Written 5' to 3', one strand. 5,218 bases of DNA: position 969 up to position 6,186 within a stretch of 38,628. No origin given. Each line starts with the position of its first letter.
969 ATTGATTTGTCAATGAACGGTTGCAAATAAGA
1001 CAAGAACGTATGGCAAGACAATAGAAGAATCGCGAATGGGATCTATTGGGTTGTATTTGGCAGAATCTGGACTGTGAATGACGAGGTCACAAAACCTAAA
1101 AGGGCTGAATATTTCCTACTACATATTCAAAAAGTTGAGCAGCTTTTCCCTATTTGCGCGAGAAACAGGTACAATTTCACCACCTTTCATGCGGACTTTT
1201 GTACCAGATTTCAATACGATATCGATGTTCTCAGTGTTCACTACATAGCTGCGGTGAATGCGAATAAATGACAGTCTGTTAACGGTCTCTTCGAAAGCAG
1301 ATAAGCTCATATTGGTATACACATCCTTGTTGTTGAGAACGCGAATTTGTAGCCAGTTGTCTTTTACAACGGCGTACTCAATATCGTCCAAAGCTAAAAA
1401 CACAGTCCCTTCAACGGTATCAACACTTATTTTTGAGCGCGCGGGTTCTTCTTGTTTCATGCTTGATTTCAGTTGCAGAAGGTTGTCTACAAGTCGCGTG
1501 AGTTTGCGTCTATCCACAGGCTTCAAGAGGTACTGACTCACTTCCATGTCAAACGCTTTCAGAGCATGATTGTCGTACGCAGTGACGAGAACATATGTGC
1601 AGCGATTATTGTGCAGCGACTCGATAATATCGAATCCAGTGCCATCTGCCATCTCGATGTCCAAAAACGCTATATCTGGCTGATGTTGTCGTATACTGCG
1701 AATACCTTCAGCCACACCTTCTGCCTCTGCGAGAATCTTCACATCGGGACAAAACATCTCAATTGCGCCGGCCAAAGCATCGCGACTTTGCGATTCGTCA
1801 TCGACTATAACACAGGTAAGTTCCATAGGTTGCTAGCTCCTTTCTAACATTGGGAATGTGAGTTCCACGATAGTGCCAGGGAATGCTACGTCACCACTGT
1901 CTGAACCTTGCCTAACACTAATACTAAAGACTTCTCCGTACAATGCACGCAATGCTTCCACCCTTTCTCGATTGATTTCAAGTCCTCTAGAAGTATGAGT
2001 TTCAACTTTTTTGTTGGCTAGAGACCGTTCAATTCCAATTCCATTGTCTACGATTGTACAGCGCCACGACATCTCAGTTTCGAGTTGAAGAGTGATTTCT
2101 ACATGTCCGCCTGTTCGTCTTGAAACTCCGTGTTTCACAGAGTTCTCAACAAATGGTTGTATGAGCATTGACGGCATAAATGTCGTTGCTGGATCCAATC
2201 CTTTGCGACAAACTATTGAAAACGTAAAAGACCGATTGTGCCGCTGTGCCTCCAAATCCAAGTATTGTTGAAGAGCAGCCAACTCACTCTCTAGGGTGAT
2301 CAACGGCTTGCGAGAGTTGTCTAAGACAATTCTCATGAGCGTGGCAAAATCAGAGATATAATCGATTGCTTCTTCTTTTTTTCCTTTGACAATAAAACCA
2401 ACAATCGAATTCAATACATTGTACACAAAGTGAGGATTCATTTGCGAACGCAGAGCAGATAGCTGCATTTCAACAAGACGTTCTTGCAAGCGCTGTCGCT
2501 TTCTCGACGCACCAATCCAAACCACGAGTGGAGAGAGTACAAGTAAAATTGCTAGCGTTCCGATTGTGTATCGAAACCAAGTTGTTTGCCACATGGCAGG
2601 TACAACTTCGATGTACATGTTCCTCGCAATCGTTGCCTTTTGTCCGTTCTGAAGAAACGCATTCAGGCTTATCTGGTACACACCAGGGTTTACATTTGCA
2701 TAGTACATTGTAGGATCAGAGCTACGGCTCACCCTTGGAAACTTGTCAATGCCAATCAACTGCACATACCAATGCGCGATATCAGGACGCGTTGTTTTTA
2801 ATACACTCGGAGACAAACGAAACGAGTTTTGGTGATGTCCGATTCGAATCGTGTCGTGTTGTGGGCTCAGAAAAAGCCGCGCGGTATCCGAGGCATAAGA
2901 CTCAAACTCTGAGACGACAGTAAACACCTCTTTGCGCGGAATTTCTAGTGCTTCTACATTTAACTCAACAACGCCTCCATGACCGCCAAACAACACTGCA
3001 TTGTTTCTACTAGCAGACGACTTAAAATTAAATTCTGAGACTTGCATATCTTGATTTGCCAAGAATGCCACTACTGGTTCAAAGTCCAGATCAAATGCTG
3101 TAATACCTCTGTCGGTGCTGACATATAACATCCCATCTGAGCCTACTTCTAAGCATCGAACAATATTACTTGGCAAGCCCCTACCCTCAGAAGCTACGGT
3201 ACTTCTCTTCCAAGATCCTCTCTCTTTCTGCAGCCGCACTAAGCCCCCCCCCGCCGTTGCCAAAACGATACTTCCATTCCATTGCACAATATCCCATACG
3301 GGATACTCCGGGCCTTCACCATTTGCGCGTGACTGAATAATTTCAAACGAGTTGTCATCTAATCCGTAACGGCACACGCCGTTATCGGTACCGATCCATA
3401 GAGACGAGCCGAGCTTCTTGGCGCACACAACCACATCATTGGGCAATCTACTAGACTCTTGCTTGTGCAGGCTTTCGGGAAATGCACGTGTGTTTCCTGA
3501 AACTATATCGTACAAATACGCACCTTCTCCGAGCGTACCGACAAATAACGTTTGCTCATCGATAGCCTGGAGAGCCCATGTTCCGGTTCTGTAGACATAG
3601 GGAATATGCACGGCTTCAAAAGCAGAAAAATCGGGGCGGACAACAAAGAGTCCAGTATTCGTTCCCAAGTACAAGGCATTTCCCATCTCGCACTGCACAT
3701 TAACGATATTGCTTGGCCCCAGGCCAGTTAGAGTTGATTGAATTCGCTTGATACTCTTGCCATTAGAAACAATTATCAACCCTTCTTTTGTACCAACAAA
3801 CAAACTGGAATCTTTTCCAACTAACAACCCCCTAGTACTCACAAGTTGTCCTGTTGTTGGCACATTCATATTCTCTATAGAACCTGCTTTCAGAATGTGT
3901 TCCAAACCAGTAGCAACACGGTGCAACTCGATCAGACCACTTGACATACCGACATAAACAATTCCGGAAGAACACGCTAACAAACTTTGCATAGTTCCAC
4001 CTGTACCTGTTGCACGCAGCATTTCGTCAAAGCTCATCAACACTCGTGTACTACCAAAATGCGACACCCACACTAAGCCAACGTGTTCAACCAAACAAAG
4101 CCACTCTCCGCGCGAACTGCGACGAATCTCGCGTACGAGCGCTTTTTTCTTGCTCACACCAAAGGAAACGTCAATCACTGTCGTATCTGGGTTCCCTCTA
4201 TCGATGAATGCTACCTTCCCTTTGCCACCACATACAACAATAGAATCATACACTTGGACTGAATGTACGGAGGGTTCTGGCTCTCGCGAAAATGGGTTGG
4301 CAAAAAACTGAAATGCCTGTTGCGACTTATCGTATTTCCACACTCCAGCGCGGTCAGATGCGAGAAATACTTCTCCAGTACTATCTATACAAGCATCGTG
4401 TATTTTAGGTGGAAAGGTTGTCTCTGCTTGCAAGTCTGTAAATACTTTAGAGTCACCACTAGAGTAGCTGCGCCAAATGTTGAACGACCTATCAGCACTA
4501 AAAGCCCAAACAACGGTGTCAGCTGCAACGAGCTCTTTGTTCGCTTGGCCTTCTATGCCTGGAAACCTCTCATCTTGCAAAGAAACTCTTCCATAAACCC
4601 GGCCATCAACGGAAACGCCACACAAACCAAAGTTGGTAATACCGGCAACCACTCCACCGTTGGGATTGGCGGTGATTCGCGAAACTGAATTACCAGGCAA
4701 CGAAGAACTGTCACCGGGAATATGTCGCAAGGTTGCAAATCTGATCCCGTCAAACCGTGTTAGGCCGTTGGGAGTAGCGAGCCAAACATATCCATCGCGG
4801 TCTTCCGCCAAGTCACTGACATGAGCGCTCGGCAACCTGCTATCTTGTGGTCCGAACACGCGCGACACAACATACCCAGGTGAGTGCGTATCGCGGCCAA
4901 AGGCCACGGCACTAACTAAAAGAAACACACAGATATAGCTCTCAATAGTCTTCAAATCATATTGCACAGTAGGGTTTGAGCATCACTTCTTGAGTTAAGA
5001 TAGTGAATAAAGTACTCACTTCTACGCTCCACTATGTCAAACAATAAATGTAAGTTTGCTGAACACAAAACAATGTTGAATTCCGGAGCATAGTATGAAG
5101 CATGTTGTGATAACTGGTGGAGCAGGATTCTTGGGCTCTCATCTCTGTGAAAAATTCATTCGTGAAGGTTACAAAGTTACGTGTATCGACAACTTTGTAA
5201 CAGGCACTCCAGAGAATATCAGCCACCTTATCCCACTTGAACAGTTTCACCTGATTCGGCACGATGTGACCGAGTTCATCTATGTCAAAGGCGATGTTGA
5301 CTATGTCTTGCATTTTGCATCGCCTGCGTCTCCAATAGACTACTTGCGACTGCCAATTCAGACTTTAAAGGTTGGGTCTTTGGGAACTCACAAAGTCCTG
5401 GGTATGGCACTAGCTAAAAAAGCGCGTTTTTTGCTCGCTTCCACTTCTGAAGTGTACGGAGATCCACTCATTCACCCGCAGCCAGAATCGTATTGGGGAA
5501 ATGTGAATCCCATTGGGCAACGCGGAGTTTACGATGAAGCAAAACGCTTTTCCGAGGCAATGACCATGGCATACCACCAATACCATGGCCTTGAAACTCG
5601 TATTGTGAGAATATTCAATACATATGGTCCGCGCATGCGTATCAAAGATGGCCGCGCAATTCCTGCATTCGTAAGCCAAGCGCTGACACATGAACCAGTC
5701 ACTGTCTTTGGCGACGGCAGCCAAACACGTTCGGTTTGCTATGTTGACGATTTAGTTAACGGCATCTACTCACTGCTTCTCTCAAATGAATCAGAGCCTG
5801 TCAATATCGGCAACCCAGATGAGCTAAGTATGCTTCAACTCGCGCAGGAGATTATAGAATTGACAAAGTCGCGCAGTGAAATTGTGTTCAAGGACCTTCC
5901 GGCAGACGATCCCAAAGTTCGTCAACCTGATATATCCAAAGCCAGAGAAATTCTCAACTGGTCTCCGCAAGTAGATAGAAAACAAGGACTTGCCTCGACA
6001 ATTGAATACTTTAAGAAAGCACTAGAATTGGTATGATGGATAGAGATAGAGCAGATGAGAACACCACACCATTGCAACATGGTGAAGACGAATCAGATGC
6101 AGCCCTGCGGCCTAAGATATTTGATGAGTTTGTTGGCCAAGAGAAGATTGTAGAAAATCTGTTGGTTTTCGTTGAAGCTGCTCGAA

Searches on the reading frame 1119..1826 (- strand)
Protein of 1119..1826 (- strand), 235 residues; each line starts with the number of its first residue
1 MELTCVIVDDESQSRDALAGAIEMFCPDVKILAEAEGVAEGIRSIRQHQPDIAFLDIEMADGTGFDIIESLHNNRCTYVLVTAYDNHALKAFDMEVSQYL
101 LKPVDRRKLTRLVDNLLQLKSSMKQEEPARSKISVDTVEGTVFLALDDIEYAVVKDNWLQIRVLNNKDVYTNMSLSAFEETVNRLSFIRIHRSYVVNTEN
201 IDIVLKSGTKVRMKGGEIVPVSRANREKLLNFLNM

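Call 29: search_protein_families(library=pfam, proteins=[window:1119-1826:-], max_evalue=0.00001)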
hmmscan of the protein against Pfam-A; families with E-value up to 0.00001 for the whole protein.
window:1119-1826:- (235 aa): 2 families
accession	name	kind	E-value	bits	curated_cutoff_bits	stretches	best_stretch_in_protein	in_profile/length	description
PF04397.21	LytTR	-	3.2e-17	63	22.6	1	140-233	2-97/98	LytTr DNA-binding domain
PF00072.30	Response_reg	-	3.2e-16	59.9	30.2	1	6-113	2-110/111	Response regulator receiver domain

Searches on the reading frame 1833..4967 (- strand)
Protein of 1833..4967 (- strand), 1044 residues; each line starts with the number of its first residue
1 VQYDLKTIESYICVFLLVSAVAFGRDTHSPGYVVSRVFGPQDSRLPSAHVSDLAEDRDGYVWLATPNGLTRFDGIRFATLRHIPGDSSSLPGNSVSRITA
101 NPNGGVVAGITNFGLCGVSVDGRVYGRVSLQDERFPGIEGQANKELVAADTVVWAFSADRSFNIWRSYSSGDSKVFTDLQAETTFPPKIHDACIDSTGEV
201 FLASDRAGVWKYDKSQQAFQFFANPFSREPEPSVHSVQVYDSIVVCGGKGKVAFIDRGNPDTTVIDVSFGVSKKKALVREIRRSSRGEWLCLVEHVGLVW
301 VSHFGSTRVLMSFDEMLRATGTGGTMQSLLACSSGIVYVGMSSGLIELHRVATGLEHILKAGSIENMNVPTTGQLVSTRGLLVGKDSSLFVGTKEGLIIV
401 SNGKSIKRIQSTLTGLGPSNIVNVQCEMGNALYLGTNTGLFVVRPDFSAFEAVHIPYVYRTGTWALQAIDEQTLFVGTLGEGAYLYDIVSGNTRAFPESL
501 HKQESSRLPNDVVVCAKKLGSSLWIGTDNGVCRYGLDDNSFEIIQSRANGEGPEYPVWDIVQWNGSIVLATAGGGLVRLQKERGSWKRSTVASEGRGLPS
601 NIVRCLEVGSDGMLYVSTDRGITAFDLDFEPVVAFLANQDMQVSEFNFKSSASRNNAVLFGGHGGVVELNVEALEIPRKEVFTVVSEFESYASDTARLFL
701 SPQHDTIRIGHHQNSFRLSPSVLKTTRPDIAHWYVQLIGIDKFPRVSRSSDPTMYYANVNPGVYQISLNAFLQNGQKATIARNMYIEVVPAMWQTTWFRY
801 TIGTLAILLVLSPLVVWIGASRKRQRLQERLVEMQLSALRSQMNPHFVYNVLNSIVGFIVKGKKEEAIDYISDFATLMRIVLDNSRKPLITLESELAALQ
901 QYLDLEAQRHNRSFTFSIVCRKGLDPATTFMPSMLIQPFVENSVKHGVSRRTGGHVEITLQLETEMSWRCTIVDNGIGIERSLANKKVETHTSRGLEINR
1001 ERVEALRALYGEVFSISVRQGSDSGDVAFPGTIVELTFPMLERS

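Call 29: search_protein_families(library=pfam, proteins=[window:1833-4967:-], max_evalue=0.00001)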
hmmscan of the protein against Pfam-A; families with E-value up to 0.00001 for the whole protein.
window:1833-4967:- (1044 aa): 3 families
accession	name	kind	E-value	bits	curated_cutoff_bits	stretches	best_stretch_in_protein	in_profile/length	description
PF06580.19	His_kinase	-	4.1e-21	75.5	25.2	1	834-912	1-79/81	Histidine kinase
PF07494.17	Reg_prop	-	9.3e-12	44.1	20.4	0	45-67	2-24/24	Two component regulator propeller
PF02518.31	HATPase_c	-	4.7e-07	30.7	26.4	0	935-1040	9-109/111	Histidine kinase-, DNA gyrase B-, and HSP90-like ATPase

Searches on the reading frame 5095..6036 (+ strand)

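Call 29: search_protein_families(library=pfam, proteins=[window:5095-6036:+], max_evalue=0.00001)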
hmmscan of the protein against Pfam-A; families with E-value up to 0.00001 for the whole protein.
window:5095-6036:+ (313 aa): 5 families
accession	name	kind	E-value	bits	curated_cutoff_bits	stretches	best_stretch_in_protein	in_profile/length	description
PF01370.27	Epimerase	-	6.4e-47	160.4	20.9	1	4-239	1-240/240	NAD dependent epimerase/dehydratase family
PF16363.11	GDP_Man_Dehyd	-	6.1e-45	154.6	27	1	6-301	2-331/332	GDP-mannose 4,6 dehydratase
PF01073.25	3Beta_HSD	-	6.4e-10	38.9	22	1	5-221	1-222/280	3-beta hydroxysteroid dehydrogenase/isomerase family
PF07993.18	NAD_binding_4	-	5.6e-06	26.1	20.1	0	6-28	1-23/258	Male sterility protein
PF04321.23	RmlD_sub_bind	-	5.6e-06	26.1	27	0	3-261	2-235/287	RmlD substrate binding domain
